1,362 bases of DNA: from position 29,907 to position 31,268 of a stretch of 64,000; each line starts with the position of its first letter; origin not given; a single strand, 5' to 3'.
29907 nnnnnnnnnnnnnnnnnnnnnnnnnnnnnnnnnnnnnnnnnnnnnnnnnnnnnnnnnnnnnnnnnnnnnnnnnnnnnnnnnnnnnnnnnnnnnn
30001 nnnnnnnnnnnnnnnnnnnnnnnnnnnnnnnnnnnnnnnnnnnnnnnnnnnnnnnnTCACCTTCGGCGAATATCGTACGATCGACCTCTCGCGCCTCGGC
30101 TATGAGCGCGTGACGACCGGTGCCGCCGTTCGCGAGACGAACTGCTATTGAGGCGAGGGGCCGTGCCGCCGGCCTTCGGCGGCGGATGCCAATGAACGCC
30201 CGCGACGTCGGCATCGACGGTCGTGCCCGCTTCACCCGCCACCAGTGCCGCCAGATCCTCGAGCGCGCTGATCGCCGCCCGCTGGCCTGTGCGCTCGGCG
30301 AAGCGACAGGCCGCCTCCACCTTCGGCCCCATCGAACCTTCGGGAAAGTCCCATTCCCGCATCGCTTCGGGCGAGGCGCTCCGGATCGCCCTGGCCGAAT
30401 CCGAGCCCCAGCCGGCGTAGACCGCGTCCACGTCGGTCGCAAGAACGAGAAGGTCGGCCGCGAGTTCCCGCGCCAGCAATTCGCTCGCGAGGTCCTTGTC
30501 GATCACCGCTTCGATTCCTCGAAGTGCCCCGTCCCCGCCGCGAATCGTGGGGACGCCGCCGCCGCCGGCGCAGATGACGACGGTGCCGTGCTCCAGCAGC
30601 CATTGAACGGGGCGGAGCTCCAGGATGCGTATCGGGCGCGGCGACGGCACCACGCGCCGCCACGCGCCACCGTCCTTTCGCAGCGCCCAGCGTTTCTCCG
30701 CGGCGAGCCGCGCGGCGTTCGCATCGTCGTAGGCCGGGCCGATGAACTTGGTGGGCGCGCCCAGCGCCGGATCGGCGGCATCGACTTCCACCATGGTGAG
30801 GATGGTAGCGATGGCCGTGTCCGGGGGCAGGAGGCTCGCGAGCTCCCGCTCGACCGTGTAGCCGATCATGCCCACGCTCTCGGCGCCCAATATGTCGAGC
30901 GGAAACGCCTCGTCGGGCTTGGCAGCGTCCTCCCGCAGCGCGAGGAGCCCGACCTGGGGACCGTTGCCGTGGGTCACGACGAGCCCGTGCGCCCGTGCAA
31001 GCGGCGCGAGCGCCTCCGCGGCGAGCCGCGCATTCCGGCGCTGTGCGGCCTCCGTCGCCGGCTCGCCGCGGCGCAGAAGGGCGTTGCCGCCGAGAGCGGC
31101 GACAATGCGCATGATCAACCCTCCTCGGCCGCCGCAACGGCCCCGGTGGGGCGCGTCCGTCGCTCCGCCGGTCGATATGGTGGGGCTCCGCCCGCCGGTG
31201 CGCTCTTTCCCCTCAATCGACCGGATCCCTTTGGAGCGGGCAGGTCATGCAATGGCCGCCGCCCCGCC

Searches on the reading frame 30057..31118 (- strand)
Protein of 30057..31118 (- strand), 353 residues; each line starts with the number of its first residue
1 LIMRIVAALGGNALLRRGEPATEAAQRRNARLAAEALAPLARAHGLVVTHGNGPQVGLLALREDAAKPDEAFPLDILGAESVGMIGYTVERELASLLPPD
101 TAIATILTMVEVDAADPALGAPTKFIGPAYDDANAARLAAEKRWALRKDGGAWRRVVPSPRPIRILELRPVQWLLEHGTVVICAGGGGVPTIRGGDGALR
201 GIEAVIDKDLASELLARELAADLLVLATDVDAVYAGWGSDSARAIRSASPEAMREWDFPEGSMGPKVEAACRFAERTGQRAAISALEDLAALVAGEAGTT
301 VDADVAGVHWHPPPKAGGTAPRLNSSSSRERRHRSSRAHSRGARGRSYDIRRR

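Call 3: search_protein_families(library=pfam, proteins=[window:30057-31118:-])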
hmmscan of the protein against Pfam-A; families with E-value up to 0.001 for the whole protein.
window:30057-31118:- (353 aa): 1 family
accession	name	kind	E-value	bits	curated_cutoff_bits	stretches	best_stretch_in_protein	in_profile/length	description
PF00696.33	AA_kinase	-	1.3e-23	84.4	24.9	1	3-283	1-232/234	Amino acid kinase family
